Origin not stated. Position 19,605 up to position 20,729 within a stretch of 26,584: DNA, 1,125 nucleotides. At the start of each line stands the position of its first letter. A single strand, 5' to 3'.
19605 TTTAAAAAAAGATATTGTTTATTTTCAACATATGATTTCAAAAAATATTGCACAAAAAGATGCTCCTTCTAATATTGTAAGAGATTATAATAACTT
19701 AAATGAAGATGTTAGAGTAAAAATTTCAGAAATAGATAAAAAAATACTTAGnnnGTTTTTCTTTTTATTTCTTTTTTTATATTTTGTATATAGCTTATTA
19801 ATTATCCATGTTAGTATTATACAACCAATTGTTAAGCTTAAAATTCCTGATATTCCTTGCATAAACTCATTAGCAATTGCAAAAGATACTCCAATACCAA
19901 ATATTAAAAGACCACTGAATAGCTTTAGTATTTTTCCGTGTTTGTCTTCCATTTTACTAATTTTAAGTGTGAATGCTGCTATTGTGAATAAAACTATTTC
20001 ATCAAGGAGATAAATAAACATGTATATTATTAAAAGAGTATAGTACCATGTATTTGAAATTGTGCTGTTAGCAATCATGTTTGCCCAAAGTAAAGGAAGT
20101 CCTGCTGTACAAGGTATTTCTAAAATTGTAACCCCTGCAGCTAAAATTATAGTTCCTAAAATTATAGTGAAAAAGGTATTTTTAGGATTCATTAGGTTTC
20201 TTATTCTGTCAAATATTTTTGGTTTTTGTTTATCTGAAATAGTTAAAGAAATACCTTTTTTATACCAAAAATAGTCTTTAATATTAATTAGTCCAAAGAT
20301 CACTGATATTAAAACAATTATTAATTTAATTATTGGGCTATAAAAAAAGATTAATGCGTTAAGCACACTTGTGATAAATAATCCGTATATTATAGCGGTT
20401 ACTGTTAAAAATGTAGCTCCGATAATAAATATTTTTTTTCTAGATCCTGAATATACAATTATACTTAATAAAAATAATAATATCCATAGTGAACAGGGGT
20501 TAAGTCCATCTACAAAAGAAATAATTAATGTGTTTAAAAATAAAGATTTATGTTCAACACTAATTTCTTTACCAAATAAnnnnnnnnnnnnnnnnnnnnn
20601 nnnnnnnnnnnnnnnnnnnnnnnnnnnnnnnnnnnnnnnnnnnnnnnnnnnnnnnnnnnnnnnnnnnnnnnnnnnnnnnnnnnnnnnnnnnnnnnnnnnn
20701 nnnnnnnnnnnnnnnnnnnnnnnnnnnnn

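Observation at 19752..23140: ArsR - NifS - DUF1858(CxxC) - secreted (Grx)2-CcdA-like fusion: a compact four-gene thiol/sulfur operon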

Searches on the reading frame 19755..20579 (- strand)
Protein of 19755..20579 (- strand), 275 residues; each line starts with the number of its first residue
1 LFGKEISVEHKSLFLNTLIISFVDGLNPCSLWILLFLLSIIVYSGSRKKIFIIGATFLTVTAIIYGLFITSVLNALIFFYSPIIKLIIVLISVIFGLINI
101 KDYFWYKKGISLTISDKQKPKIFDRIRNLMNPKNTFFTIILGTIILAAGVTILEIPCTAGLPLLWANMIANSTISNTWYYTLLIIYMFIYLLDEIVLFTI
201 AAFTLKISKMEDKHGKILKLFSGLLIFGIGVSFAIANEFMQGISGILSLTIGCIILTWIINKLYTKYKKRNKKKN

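Call 49: predict_structure(alignment_id=A4)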
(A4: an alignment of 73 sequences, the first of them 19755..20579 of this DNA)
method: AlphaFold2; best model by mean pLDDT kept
length: 275 residues; sequences in the alignment: 73
mean_pLDDT: 83.7   pTM: 0.80
mean pLDDT of the five models: 83.7, 82.4, 80.4, 79.7, 79.2
residues with pLDDT >= 90: 89; 70-90: 156; 50-70: 21; < 50: 9
segments of 3 or more residues with pLDDT < 50: 1-7
pLDDT, mean of each block of 10 residues (from residue 1): 46 85 86 82 85 93 94 77 83 90 74 70 81 86 90 82 87 89 96 92 75 83 91 86 83 95 88 57
secondary structure, 60 per line:
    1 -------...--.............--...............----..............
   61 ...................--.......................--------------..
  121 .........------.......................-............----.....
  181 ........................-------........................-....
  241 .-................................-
elements in order: H13-25 H28-42 H47-79 H82-104 H119-129 H136-158 H160-171 H176-204 H212-235 H237-241 H243-274

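Call 51: fold_search(model_id=the predicted structure, library=pdb)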
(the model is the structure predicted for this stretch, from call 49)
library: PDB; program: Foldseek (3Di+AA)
matches with E <= 10: 252; with E <= 0.001: 0
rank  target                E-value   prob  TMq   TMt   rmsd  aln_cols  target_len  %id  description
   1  7pi6_C                7.7e-01  0.10  0.13  0.17  20.2       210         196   12  Trypanosoma brucei ISG65 bound to human complement C3d (released 2022-07-27)
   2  7dsw_A                7.7e-01  0.09  0.17  0.13  21.3       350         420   10  Structure of a human NHE1-CHP1 complex under pH 7.5 (released 2021-06-23)
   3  5vkv_MODEL_1_A        8.1e-01  0.60  0.38  0.44   8.1       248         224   17  Solution NMR structure of the membrane electron transporter CcdA (released 2018-01-31)
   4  9bgy                  8.1e-01  0.05  0.13  0.11  22.3       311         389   17  Ancestral uncoupled aspartate transporter, apo conditions, low-affinity state (released 2025-03-12)
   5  6g9x_B                8.9e-01  0.13  0.22  0.17  20.3       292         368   13  Crystal structure of a MFS transporter at 2.54 Angstroem resolution (released 2019-07-03)
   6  7kyp_H                8.9e-01  0.09  0.17  0.17  20.9       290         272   15  PsaBC from Streptococcus pneumoniae in complex with Fab (released 2021-08-25)
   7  9a52_A                8.9e-01  0.09  0.18  0.14  19.3       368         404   11  Integrative model of YCSG-FABL by crosslinking MS and deep learning (released 2024-09-18)
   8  8qb5                  8.9e-01  0.03  0.11  0.08  20.2       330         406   12  Crystal structure of apo-GltTk obtained with in meso crystallization (P6322 space group) (released 2024-09-11)
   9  3gi9_C                9.7e-01  0.06  0.14  0.10  23.5       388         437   13  Crystal Structure of ApcT Transporter Bound to 7F11 Monoclonal Fab Fragment (released 2009-08-18)
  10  9k3s_B                1.1e+00  0.14  0.21  0.19  17.3       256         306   13  Cryo-EM structure of E coli pstSCAB in the catalytic intermediate state (released 2026-02-18)
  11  9bh2                  1.2e+00  0.04  0.12  0.09  20.4       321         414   13  Apo GltPh, outward-facing state (released 2025-03-12)
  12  4kpp_B                1.2e+00  0.14  0.25  0.20  16.6       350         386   12  Crystal Structure of H+/Ca2+ Exchanger CAX (released 2013-06-26)
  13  7kyp_B                1.2e+00  0.10  0.21  0.20  19.8       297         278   13  PsaBC from Streptococcus pneumoniae in complex with Fab (released 2021-08-25)
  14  6i1z_B                1.2e+00  0.10  0.22  0.21  18.0       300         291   13  Outward facing structure of apo CST (released 2019-06-05)
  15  7paf_A                1.3e+00  0.13  0.25  0.25  15.7       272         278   14  Streptococcus pneumoniae choline importer LicB in lipid nanodiscs (released 2022-03-16)
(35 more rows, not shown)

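Call 68: search_protein_representatives(protein=window:19755-20579:-)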
Query: 275 residues. Proteins with E-value up to 0.001 (for the whole library): 2404; up to 1e-10: 1111; up to 1e-30: 347. The best 150 are listed.
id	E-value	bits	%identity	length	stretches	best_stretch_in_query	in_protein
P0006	5.8e-110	383.8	70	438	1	1-269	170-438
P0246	3.0e-71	256.9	44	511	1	12-261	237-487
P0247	4.7e-71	256.2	45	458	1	2-266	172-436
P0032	1.9e-70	254.2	49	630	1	6-267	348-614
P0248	2.3e-70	254.0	46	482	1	5-263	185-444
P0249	2.5e-70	253.8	48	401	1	6-270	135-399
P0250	8.2e-70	252.1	48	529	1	5-269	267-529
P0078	2.4e-68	247.3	43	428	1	1-272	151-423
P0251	2.6e-67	244.0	46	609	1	14-260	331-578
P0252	5.2e-66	239.7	43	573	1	5-274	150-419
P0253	7.9e-65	235.8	45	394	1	12-261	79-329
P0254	9.3e-65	235.6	47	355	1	2-268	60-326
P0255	1.3e-64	235.1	42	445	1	9-251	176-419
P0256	1.7e-64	234.8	42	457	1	5-249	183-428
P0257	2.6e-64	234.1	45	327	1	6-249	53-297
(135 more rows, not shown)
